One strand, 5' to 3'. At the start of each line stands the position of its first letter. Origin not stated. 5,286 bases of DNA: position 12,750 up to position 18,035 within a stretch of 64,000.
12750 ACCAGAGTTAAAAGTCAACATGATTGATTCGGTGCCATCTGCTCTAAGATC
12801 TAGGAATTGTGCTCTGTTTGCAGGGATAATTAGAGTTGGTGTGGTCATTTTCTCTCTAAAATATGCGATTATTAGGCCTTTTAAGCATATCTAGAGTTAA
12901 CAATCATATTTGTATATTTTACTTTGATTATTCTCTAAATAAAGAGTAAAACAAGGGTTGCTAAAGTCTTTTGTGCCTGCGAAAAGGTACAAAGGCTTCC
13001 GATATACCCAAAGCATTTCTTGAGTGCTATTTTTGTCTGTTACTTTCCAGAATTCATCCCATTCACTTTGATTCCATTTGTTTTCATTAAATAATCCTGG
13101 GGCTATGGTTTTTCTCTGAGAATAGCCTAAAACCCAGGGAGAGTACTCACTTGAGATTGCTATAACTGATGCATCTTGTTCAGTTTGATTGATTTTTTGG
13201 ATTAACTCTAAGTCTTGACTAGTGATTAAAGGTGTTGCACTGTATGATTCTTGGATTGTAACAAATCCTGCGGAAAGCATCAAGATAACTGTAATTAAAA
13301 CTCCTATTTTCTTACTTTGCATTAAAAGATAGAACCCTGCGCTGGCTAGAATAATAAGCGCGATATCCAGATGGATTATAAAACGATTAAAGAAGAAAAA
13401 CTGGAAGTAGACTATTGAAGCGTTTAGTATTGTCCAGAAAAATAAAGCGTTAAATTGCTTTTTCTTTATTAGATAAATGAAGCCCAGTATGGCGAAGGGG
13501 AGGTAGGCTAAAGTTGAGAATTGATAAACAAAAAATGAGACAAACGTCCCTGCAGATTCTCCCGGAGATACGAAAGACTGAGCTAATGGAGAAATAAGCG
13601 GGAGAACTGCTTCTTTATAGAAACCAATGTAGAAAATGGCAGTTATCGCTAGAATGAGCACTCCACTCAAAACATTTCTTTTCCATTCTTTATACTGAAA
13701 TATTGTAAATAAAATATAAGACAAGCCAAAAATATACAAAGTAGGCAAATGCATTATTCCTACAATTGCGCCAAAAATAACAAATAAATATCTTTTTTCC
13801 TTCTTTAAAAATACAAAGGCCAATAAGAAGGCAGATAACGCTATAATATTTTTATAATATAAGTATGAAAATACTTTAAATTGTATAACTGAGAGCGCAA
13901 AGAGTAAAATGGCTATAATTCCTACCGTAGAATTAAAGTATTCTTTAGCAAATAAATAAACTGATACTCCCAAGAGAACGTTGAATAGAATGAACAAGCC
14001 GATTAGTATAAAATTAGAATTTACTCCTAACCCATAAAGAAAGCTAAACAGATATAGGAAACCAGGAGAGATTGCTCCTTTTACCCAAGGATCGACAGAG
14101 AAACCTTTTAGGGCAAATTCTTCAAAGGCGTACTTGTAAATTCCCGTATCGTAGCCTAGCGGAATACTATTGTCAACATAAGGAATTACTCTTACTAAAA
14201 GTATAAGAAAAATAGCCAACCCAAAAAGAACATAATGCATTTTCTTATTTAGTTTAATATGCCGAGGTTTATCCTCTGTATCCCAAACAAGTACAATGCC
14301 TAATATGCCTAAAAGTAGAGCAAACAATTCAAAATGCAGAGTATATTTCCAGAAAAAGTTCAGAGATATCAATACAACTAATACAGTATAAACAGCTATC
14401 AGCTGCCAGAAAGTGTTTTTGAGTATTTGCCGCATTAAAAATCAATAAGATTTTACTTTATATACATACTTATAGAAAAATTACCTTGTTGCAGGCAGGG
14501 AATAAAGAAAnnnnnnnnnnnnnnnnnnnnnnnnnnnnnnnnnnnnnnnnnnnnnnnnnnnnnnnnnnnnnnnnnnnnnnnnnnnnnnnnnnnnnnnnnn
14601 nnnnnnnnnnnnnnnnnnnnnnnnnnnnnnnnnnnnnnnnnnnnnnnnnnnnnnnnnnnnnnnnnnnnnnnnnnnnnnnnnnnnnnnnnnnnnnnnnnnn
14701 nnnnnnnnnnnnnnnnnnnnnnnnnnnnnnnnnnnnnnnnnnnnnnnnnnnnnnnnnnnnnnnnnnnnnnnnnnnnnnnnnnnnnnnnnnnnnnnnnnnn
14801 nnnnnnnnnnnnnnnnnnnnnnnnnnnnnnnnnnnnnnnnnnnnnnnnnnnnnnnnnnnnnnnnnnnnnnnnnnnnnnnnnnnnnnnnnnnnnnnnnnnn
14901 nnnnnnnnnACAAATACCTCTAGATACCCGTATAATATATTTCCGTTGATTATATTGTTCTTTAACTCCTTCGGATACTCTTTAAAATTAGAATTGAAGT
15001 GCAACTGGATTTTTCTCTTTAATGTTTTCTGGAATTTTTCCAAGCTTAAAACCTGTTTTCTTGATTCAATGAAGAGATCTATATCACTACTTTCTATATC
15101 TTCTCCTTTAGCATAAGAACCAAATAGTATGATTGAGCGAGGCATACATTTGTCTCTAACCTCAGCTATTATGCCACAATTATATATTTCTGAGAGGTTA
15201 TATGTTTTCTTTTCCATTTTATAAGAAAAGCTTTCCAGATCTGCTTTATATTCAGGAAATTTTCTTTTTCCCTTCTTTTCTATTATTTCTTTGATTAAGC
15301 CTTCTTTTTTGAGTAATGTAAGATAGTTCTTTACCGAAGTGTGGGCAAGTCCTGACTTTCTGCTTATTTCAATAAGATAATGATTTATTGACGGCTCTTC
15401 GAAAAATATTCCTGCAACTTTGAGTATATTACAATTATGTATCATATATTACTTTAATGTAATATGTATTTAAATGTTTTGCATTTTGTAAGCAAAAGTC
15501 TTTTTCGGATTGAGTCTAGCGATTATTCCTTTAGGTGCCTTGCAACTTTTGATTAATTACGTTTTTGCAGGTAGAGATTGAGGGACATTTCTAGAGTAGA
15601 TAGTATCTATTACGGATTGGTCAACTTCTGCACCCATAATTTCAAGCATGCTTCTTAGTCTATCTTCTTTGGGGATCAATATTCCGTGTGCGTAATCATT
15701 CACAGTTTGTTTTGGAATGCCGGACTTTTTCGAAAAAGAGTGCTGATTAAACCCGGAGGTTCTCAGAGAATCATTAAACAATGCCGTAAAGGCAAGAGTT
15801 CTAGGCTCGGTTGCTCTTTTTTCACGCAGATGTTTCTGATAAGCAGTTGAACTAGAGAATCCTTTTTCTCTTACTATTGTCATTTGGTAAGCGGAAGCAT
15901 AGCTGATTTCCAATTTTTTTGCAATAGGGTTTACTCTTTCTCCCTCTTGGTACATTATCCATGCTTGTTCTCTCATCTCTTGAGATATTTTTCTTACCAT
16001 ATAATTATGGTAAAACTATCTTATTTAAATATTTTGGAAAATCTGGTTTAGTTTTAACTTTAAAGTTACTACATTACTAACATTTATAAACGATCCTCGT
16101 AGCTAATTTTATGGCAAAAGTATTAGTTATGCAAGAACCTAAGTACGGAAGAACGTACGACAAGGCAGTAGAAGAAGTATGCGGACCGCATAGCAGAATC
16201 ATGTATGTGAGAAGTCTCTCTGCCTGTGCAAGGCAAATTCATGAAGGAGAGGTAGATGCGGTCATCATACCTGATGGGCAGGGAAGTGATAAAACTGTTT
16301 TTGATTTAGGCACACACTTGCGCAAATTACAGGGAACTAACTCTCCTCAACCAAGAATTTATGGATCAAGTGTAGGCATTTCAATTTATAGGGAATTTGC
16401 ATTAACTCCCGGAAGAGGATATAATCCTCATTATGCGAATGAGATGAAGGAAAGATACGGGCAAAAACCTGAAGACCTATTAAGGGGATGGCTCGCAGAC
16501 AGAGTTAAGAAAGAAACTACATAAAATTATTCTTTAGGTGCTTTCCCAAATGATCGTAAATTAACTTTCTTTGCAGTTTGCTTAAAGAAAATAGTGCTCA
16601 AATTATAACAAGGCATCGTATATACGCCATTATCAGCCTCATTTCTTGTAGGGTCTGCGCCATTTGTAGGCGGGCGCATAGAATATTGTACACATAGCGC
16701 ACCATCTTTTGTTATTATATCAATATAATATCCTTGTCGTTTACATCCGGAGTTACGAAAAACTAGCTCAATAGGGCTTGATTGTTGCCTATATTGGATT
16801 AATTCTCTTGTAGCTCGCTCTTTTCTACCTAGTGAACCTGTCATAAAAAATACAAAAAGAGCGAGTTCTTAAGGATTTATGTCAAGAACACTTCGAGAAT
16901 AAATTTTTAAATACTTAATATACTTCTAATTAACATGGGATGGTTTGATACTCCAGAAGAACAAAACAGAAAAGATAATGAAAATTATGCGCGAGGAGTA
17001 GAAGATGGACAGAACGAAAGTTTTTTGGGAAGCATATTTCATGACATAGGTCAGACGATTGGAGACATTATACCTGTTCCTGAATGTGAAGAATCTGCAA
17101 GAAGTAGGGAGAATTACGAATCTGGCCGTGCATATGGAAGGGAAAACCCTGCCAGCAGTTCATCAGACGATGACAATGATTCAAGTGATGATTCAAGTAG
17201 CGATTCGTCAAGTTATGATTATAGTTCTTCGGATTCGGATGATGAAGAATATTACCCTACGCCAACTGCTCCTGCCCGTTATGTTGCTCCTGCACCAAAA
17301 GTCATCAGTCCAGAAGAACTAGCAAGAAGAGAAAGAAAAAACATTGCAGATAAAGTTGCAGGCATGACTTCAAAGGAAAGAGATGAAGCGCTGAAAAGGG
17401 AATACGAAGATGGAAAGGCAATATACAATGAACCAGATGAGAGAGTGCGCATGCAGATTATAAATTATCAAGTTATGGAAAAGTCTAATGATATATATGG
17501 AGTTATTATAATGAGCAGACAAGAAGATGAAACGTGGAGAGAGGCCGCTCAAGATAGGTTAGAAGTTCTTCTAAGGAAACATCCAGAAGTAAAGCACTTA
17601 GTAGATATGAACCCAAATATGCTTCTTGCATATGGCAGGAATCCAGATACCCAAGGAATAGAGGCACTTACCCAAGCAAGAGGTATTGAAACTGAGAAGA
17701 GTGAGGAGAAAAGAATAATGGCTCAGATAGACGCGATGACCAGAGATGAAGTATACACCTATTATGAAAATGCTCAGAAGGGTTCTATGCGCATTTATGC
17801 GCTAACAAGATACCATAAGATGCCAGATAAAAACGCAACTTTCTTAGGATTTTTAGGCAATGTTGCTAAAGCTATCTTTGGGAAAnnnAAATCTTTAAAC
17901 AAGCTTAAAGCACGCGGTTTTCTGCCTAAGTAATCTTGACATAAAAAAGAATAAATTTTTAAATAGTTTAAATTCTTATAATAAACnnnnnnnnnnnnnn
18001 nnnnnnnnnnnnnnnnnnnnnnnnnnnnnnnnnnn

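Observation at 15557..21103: Four-gene tandem family with an unrecognised shared head domain, bracketed by paralogous dual-HTH genes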

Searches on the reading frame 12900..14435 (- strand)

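Call 22: search_protein_families(library=pfam, proteins=[window:12900-14435:-], max_evalue=0.001)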
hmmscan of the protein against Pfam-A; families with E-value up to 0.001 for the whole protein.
window:12900-14435:- (512 aa): 2 families
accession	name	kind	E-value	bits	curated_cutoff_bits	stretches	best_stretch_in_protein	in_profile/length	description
PF14897.12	EpsG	-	3.8e-05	23.4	30.1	1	83-397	12-313/326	EpsG family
PF13231.12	PMT_2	-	0.00038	21.2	26.1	1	124-266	4-152/160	Dolichyl-phosphate-mannose-protein mannosyltransferase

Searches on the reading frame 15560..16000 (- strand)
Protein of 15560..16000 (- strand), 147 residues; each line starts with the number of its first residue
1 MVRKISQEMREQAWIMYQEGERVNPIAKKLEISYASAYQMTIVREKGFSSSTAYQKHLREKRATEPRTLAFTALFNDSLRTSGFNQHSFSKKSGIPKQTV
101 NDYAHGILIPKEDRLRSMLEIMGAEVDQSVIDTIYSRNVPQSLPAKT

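Call 5: search_protein_families(library=pfam, proteins=[window:15560-16000:-], max_evalue=1)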
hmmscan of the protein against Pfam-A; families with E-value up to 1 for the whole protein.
window:15560-16000:- (147 aa): 6 families
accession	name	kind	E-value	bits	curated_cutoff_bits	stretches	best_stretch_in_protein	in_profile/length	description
PF01381.28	HTH_3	-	0.00015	22.2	23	1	83-125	9-51/55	Helix-turn-helix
PF02796.21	HTH_7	-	0.0064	17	23.8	1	3-39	4-40/45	Helix-turn-helix domain of resolvase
PF19141.5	DUF5824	-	0.018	15.6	25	1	50-102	24-76/127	Family of unknown function (DUF5824)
PF01978.25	TrmB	-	0.05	13.9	25.6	0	16-40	18-42/68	Sugar-specific transcriptional regulator TrmB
PF13518.12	HTH_28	-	0.056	14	25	1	15-39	7-31/52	Helix-turn-helix domain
PF13384.12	HTH_23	-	0.11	12.7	24.6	0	10-39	7-36/50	Homeodomain-like domain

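Call 9: search_protein_families(library=phrogs, proteins=[window:15560-16000:-], max_evalue=0.1)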
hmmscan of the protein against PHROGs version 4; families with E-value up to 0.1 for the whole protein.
window:15560-16000:- (147 aa): 4 families
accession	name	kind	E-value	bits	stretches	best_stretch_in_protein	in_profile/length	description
phrog_3910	-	transcription regulation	0.0013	18.8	1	7-59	72-124/356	transcriptional regulator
phrog_1303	-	DNA, RNA and nucleotide metabolism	0.0024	18.6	1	5-100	24-114/184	DNA binding protein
phrog_4494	-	unknown function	0.051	15.1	0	6-53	4-46/109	-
phrog_8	-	transcription regulation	0.058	13.8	1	79-124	166-210/346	transcriptional regulator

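Call 10: search_protein_families(library=ncbifam, proteins=[window:15560-16000:-], max_evalue=0.1)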
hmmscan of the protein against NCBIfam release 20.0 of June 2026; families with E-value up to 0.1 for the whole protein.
window:15560-16000:- (147 aa): 3 families
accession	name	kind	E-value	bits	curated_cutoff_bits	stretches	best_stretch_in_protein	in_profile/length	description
NF040595.1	HTH_Cbp1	equivalog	0.0048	16.8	140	1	7-45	2-40/135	CRISPR DNA repeat-binding protein Cbp1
NF006328.0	PRK08558.1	equivalog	0.04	13.5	184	1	88-127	28-67/238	adenine phosphoribosyltransferase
TIGR02405.1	trehalos_R_Ecol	equivalog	0.051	12.9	357.35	1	8-41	189-222/311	trehalose operon repressor TreR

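Call 21: search_protein_families(library=padloc, proteins=[window:15560-16000:-], max_evalue=0.1)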
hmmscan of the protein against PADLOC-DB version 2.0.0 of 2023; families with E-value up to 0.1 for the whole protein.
window:15560-16000:- (147 aa): 1 family
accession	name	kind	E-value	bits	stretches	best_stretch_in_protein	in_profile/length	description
PDLC03034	MTase_I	-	0.0091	12.3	1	39-142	529-627/672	Type I methyltransferase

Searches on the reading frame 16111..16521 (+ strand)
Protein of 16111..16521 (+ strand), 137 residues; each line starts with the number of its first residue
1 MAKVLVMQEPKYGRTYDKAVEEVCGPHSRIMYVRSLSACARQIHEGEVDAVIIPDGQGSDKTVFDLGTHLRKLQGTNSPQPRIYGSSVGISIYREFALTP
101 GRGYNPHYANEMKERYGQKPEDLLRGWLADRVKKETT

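Call 5: search_protein_families(library=pfam, proteins=[window:16111-16521:+], max_evalue=1)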
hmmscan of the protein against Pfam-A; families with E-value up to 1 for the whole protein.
window:16111-16521:+ (137 aa): 0 families

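Call 9: search_protein_families(library=phrogs, proteins=[window:16111-16521:+], max_evalue=0.1)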
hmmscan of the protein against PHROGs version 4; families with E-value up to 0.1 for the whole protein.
window:16111-16521:+ (137 aa): 0 families

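Call 10: search_protein_families(library=ncbifam, proteins=[window:16111-16521:+], max_evalue=0.1)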
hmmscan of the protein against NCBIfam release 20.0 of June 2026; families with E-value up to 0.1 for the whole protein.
window:16111-16521:+ (137 aa): 0 families

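Call 21: search_protein_families(library=padloc, proteins=[window:16111-16521:+], max_evalue=0.1)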
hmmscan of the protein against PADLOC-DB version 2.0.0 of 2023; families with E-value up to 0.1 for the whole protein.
window:16111-16521:+ (137 aa): 0 families

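Call 104: search_solved_structures(query=window:16111-16521:+, max_evalue=5)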
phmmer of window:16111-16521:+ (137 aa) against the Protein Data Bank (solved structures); distinct sequences matched with E-value up to 5: 1.
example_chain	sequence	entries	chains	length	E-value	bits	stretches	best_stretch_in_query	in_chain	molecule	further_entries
4xrw_A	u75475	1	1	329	0.67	13.2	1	11-99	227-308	BexL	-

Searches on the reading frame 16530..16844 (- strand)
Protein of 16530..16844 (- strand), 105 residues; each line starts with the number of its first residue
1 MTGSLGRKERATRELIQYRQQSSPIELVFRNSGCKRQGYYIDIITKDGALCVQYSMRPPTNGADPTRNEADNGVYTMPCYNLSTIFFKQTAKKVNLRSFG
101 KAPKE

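Call 5: search_protein_families(library=pfam, proteins=[window:16530-16844:-], max_evalue=1)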
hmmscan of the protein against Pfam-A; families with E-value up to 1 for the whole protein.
window:16530-16844:- (105 aa): 0 families

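Call 9: search_protein_families(library=phrogs, proteins=[window:16530-16844:-], max_evalue=0.1)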
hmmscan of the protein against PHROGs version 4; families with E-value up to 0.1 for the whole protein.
window:16530-16844:- (105 aa): 0 families

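Call 10: search_protein_families(library=ncbifam, proteins=[window:16530-16844:-], max_evalue=0.1)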
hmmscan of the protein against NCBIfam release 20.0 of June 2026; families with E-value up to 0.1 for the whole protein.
window:16530-16844:- (105 aa): 0 families

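Call 21: search_protein_families(library=padloc, proteins=[window:16530-16844:-], max_evalue=0.1)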
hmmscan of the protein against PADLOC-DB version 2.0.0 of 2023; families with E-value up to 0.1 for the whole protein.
window:16530-16844:- (105 aa): 0 families

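Call 105: search_solved_structures(query=window:16530-16844:-, max_evalue=5)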
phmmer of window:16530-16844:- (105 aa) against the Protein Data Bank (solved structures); distinct sequences matched with E-value up to 5: 2.
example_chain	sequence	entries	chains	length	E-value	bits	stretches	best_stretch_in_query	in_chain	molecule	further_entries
4py9_A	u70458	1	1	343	0.019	18.3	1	13-68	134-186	Putative exopolyphosphatase-related protein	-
3w5w_A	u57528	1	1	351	0.02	18.2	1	13-68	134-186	Putative exopolyphosphatase-related protein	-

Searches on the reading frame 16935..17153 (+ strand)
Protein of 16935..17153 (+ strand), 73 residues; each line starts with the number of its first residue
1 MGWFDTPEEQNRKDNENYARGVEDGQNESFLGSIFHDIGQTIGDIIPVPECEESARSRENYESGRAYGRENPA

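Call 32: find_homologous_proteins(query=A3, max_evalue=0.01)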
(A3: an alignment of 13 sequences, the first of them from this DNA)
Query A3 (13 sequences) (73 aa, profile of the alignment): 4 proteins with E <= 0.01 among 63 candidates.
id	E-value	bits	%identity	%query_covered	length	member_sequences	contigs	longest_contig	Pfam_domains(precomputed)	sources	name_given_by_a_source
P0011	5.5e-22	95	36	78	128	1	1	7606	-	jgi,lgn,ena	-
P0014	1.4e-16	78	34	79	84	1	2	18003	-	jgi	jgi:hypothetical protein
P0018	2.0e-7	49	38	40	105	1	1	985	-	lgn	-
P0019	4.5e-3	35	-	-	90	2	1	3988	-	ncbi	-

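Call 60: search_protein_families(library=pfam, alignment_id=A3, max_evalue=10)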
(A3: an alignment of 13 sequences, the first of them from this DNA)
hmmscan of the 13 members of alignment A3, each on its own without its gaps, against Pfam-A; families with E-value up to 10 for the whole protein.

A. member 1, seq(73 aa): 0 families

B. families by the number of members that match (of 13 scanned): 5 families
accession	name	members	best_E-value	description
PF04957.18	RMF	2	0.0033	Ribosome modulation factor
PF09811.14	Yae1_N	2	0.01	Essential protein Yae1, N terminal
PF20521.3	DUF6736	1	0.066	Family of unknown function (DUF6736)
PF05103.18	DivIVA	1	0.14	DivIVA protein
PF10973.13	DUF2799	1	0.48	Protein of unknown function (DUF2799)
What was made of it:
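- On Pfam Yae1_N (PF09811): 2 of 13 heads hit, with best E 0.01 (call 60).
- Closest known: Yae1/Lto1 'deca-GX3' glycine-motif helices. Same: Two of 13 heads give weak Yae1_N hits (E >= 0.01, call 60).
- Closest known: Ribosome modulation factor / CrpP fold. Same: Two of 13 heads hit RMF, with best E 0.0033 (call 60).
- Two of 13 heads give weak sub-threshold hits to RMF and two to Yae1_N (call 60).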

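Call 62: search_solved_structures(query=A3, max_evalue=10, show_alignments=5)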
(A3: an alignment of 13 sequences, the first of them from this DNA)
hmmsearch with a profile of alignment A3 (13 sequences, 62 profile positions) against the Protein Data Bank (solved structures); distinct sequences matched with E-value up to 10: 1.
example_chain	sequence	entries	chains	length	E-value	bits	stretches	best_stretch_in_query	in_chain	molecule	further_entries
4abn_A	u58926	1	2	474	0.73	13.2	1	25-58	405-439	TETRATRICOPEPTIDE REPEAT PROTEIN 5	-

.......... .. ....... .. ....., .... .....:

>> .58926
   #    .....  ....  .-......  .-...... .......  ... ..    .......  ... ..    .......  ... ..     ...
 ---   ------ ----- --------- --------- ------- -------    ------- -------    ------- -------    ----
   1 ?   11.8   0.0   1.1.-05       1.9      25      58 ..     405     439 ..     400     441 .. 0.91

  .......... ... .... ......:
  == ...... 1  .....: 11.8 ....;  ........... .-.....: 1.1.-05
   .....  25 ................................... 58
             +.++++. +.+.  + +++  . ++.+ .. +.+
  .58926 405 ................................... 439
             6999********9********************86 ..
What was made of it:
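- On Pfam RMF (PF04957) / Rmf-CrpP fold: The head profile finds no RMF chain in PDB (call 62).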

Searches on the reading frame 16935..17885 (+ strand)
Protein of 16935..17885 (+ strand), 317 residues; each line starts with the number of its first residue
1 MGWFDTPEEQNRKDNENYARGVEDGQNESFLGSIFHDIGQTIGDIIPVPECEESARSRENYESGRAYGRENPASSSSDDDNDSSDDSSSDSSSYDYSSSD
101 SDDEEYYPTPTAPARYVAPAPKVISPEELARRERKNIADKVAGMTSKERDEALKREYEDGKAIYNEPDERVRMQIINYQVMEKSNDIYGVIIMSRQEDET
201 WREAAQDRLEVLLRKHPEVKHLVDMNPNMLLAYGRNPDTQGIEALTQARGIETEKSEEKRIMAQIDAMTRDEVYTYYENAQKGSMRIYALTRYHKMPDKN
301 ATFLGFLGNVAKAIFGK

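Call 5: search_protein_families(library=pfam, proteins=[window:16935-17885:+], max_evalue=1)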
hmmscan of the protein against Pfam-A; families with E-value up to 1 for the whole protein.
window:16935-17885:+ (317 aa): 1 family
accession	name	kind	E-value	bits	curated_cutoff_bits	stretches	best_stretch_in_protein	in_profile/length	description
PF08557.15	Lipid_DES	-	0.17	11.8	23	1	210-227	19-36/37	Sphingolipid Delta4-desaturase (DES)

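Call 9: search_protein_families(library=phrogs, proteins=[window:16935-17885:+], max_evalue=0.1)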
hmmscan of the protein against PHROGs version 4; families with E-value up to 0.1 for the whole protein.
window:16935-17885:+ (317 aa): 1 family
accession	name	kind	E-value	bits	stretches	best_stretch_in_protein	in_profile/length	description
phrog_26261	-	unknown function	0.089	12.9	0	141-245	160-247/329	-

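Call 10: search_protein_families(library=ncbifam, proteins=[window:16935-17885:+], max_evalue=0.1)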
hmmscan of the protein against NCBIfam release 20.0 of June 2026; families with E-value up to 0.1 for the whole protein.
window:16935-17885:+ (317 aa): 0 families

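Call 21: search_protein_families(library=padloc, proteins=[window:16935-17885:+], max_evalue=0.1)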
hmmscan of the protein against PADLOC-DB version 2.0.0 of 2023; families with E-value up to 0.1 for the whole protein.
window:16935-17885:+ (317 aa): 0 families
